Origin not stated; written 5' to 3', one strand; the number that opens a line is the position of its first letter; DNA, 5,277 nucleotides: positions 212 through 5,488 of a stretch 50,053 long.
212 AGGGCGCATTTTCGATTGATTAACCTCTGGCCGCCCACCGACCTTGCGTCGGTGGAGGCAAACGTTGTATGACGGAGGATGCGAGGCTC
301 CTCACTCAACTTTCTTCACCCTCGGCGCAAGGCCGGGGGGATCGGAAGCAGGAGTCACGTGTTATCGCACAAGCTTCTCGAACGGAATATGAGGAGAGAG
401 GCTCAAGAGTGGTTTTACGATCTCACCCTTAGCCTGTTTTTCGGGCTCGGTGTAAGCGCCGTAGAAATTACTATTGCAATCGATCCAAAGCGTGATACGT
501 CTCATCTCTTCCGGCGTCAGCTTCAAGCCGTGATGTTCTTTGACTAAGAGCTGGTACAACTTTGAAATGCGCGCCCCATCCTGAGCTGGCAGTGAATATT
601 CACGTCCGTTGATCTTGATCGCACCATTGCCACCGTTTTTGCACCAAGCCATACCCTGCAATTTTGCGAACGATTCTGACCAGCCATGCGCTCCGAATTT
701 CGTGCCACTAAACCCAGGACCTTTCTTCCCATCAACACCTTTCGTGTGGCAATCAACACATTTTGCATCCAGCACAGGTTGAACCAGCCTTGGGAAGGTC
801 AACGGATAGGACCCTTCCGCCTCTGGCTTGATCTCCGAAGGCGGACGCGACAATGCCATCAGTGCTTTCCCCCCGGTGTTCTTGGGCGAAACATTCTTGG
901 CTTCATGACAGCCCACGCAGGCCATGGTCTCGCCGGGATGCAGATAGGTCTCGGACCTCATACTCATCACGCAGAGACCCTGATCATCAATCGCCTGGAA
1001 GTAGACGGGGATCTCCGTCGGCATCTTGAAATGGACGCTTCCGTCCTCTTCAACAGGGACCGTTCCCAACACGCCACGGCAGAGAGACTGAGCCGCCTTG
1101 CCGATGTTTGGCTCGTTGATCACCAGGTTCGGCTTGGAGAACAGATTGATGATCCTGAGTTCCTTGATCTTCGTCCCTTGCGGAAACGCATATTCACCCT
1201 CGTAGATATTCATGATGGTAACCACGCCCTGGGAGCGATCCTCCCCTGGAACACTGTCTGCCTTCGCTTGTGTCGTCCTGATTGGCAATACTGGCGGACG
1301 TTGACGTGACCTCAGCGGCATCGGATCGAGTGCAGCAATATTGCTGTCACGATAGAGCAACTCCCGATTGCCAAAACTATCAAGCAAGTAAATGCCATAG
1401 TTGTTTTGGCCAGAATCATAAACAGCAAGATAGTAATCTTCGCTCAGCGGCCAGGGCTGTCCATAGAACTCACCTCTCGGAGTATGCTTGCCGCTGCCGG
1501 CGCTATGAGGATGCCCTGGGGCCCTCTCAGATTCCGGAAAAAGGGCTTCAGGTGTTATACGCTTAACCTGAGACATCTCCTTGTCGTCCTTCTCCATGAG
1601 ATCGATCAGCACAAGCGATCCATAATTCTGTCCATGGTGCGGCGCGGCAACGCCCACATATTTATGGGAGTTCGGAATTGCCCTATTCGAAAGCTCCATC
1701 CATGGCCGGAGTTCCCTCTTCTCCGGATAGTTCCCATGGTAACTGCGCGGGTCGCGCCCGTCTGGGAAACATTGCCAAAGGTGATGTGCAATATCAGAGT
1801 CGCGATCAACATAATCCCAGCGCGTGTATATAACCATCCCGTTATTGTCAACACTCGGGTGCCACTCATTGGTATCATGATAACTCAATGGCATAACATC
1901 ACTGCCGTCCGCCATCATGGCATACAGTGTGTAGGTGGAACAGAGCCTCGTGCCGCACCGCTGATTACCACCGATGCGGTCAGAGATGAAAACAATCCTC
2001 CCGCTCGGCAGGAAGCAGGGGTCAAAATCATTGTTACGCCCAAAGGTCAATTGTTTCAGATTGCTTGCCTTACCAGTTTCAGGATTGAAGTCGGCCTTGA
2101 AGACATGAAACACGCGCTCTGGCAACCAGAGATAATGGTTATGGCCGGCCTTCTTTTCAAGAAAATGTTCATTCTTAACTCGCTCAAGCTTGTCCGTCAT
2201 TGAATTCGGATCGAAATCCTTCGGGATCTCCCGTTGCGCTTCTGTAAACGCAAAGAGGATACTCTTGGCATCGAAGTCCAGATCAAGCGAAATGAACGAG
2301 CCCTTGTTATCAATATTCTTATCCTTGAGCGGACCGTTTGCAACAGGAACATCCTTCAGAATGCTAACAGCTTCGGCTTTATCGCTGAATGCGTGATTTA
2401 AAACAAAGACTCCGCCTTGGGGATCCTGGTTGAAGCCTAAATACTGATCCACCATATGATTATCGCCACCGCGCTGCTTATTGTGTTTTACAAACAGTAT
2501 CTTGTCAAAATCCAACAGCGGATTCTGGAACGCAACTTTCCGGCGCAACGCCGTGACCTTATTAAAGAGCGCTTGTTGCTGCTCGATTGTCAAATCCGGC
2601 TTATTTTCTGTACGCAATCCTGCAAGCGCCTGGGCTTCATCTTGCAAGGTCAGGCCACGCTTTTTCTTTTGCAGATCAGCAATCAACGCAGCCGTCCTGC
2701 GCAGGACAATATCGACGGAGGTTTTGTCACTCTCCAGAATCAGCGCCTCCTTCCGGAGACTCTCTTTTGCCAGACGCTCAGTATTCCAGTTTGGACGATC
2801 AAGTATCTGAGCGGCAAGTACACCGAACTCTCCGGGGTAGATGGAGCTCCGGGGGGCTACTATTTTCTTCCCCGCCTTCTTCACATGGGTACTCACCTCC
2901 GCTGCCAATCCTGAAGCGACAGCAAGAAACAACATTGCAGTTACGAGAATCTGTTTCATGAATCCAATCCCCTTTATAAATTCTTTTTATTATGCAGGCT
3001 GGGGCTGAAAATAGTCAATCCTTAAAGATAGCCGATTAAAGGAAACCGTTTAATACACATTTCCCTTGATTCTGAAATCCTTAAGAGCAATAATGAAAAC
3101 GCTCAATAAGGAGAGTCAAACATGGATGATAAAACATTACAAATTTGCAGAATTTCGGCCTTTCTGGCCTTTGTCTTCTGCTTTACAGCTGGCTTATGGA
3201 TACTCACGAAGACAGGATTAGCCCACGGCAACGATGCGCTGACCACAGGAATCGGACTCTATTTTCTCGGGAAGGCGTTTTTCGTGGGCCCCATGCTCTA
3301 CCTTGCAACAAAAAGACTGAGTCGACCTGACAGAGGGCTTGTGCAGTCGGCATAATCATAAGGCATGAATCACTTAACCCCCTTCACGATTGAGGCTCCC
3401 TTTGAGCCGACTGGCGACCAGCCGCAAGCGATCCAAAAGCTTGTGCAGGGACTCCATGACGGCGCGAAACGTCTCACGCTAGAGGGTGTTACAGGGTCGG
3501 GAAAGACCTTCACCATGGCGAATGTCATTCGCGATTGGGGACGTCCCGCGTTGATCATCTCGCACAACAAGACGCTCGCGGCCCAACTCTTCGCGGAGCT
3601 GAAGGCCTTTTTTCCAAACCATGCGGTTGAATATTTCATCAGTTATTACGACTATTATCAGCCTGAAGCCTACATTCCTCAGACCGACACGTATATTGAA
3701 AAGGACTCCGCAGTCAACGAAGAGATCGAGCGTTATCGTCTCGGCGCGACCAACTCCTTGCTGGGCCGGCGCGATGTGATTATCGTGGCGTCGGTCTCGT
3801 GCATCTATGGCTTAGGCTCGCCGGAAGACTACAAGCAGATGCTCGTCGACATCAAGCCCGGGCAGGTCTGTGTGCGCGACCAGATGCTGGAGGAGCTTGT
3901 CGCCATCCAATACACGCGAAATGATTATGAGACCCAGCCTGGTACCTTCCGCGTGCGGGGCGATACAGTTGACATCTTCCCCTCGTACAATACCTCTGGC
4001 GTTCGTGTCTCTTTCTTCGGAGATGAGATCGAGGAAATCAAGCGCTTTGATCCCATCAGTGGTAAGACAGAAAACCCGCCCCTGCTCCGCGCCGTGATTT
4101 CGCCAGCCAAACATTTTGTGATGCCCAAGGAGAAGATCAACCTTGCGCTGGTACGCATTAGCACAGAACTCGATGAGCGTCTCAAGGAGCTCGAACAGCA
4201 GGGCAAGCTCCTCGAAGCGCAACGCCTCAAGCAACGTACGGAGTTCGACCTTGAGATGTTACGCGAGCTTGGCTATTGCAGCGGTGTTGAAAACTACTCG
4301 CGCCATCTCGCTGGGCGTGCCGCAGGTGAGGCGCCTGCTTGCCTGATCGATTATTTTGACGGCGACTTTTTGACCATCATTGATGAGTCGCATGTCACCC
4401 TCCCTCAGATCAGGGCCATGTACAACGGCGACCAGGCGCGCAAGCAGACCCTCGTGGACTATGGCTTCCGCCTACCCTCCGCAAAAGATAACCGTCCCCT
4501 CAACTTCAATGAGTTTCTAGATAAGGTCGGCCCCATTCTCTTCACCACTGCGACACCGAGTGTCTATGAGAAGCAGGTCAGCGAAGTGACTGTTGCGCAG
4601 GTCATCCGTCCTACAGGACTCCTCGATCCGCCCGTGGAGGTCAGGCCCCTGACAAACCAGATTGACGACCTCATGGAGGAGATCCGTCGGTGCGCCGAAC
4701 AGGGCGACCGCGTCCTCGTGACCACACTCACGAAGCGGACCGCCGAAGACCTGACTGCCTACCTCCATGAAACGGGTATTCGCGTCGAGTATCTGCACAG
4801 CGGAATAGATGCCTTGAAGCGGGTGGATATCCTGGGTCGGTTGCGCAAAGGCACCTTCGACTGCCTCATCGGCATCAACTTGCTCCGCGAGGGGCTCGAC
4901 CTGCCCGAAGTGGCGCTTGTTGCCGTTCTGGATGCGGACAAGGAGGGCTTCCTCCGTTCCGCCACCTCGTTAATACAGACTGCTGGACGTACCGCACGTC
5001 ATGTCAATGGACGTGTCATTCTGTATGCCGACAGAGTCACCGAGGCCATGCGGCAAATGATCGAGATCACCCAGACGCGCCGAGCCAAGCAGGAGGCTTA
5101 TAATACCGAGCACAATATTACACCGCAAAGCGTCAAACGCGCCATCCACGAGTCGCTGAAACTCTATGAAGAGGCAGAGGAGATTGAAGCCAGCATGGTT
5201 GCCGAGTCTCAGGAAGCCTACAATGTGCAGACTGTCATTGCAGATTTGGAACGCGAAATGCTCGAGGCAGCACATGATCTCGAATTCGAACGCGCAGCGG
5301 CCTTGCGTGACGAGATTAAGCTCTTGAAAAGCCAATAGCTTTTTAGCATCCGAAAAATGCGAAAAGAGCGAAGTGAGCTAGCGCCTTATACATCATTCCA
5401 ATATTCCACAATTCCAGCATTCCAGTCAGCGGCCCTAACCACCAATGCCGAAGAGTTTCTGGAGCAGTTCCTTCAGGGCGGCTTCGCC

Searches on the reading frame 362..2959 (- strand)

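Call 50: search_protein_families(library=pfam, proteins=[window:362-2959:-], max_evalue=0.00001)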
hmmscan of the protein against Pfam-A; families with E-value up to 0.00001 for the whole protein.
window:362-2959:- (865 aa): 1 family
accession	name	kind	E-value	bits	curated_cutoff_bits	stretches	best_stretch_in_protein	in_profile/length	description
PF18582.6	HZS_alpha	-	2.8e-21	76.3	26.6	1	598-686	3-98/98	Hydrazine synthase alpha subunit middle domain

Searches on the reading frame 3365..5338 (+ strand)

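Call 50: search_protein_families(library=pfam, proteins=[window:3365-5338:+], max_evalue=0.00001)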
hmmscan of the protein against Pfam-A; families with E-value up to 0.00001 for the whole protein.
window:3365-5338:+ (657 aa): 5 families
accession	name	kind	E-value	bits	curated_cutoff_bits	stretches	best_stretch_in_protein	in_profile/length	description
PF17757.6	UvrB_inter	-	1.4e-30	105.6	22.9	1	161-251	1-91/91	UvrB interaction domain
PF00271.37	Helicase_C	-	1.4e-18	67.6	23.5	1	433-546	3-109/110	Helicase conserved C-terminal domain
PF12344.14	UvrB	-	3.4e-18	65.6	27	1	553-594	1-42/43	Ultra-violet resistance protein B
PF04851.21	ResIII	-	6.5e-11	42.8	22.5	1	14-94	3-84/164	Type III restriction enzyme, res subunit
PF02151.25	UVR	-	6.6e-09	35.7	21.5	1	623-657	2-36/36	UvrB/uvrC motif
